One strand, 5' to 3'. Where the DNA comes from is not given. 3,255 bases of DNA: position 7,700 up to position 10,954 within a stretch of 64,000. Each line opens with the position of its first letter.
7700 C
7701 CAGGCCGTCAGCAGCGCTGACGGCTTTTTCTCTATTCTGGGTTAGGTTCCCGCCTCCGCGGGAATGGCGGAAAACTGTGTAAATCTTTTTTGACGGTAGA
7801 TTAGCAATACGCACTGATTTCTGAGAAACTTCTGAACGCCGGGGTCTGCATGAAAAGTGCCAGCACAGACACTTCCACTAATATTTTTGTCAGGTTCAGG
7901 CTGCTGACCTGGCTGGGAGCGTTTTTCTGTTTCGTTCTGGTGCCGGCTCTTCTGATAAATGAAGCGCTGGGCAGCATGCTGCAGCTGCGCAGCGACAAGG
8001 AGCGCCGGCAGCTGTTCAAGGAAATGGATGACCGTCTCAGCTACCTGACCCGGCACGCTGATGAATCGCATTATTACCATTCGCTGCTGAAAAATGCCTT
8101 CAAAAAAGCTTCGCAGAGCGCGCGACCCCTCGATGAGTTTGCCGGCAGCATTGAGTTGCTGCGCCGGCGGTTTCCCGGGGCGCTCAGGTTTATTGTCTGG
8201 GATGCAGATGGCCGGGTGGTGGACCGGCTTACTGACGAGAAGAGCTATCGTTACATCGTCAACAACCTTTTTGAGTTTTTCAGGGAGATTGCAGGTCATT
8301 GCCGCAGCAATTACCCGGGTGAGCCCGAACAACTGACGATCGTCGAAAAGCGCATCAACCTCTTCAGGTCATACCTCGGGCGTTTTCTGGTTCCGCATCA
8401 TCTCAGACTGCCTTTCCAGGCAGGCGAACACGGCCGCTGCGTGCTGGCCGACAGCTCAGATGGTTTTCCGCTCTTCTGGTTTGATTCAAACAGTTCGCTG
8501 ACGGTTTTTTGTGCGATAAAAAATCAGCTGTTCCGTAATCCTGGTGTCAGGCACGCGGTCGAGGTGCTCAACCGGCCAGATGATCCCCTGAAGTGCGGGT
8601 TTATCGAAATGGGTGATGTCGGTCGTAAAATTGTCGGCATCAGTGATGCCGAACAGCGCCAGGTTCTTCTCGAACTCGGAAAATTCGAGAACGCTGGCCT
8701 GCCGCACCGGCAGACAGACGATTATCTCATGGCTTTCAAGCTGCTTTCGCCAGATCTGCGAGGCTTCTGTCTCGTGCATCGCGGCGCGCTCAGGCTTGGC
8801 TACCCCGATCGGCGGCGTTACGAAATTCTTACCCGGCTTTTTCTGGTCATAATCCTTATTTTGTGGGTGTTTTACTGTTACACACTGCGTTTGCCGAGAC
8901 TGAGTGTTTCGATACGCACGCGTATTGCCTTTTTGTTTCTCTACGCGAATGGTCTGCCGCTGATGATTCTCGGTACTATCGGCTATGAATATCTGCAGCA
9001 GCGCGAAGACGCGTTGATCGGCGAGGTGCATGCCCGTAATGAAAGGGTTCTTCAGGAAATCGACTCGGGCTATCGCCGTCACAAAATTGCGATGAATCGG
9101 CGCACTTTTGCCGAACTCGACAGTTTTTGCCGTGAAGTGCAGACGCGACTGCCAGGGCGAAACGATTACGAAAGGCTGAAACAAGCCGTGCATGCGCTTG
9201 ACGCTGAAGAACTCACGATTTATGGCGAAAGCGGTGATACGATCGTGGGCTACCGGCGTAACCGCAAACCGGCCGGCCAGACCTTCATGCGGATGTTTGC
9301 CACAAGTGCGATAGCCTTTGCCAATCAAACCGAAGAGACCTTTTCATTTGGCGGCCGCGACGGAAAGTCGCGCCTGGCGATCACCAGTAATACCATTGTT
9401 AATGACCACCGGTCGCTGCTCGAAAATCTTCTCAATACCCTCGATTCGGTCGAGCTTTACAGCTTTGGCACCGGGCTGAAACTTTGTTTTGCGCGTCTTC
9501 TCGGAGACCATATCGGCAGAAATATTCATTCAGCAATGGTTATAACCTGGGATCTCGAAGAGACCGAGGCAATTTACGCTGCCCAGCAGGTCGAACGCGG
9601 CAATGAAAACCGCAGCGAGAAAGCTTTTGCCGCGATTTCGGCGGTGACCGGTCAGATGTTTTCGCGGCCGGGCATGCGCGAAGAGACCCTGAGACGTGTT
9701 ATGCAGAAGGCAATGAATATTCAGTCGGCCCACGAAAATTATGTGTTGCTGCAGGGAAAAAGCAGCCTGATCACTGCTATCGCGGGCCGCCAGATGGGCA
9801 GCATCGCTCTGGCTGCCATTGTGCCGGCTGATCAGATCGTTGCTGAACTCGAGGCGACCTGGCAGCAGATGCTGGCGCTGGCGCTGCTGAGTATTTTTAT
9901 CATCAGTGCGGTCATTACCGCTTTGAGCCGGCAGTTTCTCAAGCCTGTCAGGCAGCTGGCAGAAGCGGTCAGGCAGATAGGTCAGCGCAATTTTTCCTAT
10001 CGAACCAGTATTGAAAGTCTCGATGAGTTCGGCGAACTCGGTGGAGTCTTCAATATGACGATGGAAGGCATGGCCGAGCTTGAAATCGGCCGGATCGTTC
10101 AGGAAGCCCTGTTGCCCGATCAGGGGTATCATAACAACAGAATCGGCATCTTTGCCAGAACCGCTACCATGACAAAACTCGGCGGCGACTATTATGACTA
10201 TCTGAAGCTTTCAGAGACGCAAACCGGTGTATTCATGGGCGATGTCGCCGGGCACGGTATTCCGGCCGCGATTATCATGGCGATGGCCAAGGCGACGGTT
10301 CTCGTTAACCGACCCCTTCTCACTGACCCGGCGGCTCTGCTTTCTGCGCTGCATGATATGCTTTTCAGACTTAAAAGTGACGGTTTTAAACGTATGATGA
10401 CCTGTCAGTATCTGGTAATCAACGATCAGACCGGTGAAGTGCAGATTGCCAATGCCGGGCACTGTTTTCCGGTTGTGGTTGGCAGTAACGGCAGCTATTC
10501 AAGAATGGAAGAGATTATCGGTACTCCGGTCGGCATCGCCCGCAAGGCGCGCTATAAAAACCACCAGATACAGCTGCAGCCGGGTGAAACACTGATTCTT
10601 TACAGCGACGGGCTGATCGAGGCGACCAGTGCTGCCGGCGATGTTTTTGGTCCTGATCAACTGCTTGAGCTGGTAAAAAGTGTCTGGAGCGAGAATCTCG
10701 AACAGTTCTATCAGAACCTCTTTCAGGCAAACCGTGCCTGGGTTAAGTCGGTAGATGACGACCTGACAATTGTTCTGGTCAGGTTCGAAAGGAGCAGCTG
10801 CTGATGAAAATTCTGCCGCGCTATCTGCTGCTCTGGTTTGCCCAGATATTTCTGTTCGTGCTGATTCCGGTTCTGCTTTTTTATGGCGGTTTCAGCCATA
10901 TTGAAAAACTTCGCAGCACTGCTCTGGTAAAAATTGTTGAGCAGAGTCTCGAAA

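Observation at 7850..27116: Triplicated pair of giant 4TM-HAMP-PP2C sensor phosphatases in strict A-B-A-B-A-B alternation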

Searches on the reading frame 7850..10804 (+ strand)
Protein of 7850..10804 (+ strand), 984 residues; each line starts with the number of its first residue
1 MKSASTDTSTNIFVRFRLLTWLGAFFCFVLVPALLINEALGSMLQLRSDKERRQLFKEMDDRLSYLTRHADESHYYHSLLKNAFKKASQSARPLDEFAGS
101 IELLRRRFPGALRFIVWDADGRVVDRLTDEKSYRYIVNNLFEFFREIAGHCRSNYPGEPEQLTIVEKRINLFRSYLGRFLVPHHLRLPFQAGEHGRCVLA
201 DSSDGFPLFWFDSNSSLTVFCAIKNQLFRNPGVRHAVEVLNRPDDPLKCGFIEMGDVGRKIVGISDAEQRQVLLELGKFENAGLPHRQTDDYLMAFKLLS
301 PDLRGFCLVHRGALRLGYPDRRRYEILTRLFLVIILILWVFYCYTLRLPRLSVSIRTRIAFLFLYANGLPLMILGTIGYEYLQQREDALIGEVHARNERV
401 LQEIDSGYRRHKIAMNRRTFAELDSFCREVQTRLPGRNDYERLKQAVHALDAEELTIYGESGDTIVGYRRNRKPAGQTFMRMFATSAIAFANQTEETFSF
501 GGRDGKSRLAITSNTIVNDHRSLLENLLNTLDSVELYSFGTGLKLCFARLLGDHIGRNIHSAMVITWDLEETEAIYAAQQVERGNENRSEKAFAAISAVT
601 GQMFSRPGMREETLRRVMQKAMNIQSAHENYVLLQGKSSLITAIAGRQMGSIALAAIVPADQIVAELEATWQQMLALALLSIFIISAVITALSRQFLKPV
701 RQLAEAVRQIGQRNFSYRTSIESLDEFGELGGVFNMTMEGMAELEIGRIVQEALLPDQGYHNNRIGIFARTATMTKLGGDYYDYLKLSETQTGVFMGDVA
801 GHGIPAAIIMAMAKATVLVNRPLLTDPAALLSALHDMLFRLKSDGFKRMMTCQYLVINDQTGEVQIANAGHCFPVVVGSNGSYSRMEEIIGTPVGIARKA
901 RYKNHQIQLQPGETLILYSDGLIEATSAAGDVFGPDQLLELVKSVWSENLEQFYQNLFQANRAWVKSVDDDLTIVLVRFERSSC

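Call 3: search_protein_families(library=pfam, proteins=[window:7850-10804:+], max_evalue=0.01)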
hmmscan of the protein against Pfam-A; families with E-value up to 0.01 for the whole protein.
window:7850-10804:+ (984 aa): 2 families
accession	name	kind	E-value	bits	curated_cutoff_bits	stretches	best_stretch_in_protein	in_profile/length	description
PF07228.17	SpoIIE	-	2.2e-40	139.1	25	1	789-979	2-191/192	Stage II sporulation protein E (SpoIIE)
PF00672.30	HAMP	-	4.6e-09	36.9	25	1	692-737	2-47/53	HAMP domain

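Call 8: search_protein_families(library=ncbifam, proteins=[window:7850-10804:+], max_evalue=0.01)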
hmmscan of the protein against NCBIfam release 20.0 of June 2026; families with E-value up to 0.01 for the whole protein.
window:7850-10804:+ (984 aa): 19 families
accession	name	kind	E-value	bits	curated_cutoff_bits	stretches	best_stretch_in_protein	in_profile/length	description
NF038263.1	prot_phos_SiaA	equivalog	8e-20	70.9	700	2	748-979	419-657/658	biofilm regulation protein phosphatase SiaA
NF045505.1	RR_RssB_Pseudo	equivalog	4.5e-13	49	700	1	713-929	130-345/394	two-component system response regulator RssB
NF053592.1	HK_near_YfiR_like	equivalog_domain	6.8e-07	29.1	194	1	636-738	116-218/223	sensor histidine kinase, YfiR-like protein-associated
NF007423.1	PRK09966.1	equivalog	2.2e-06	26.8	325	1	624-776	106-256/390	diguanylate cyclase DgcN/YfiN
NF058645.1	MCPCtpMPsAe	equivalog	1e-05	24.5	900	1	661-741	194-276/558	methyl-accepting chemotaxis protein CtpM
NF045911.1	TCSHisKinNblS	equivalog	3.4e-05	22.4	1000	1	646-745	156-254/621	two-component system sensor histidine kinase NblS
NF007837.0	PRK10549.1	equivalog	3.8e-05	22.6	603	1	678-737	170-229/466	envelope stress sensor histidine kinase BaeS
NF033092.0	HK_WalK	equivalog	3.9e-05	22.4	725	1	638-739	145-244/594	cell wall metabolism sensor histidine kinase WalK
NF007896.0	PRK10600.1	equivalog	5.5e-05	22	578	1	676-743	158-225/598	nitrate/nitrite two-component system sensor histidine kinase NarX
NF012163.2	BaeS_SmeS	equivalog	8.6e-05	21.6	500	1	674-739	169-231/457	sensor histidine kinase efflux regulator BaeS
TIGR01386.1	cztS_silS_copS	subfamily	0.00012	21.2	292.55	1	665-738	157-231/457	heavy metal sensor histidine kinase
NF040691.1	MtrAB_MtrB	equivalog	0.00014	21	450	1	644-739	160-255/507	MtrAB system histidine kinase MtrB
TIGR02865.1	spore_II_E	equivalog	0.00022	19.5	490.8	1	776-979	565-763/764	stage II sporulation protein E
NF011874.0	PRK15347.1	equivalog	0.00023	19.3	852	1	611-739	239-364/921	two component system sensor kinase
NF041210.1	his_kin_PieS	equivalog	0.00026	20.1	850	1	649-743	146-238/474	two component system sensor histidine kinase PieS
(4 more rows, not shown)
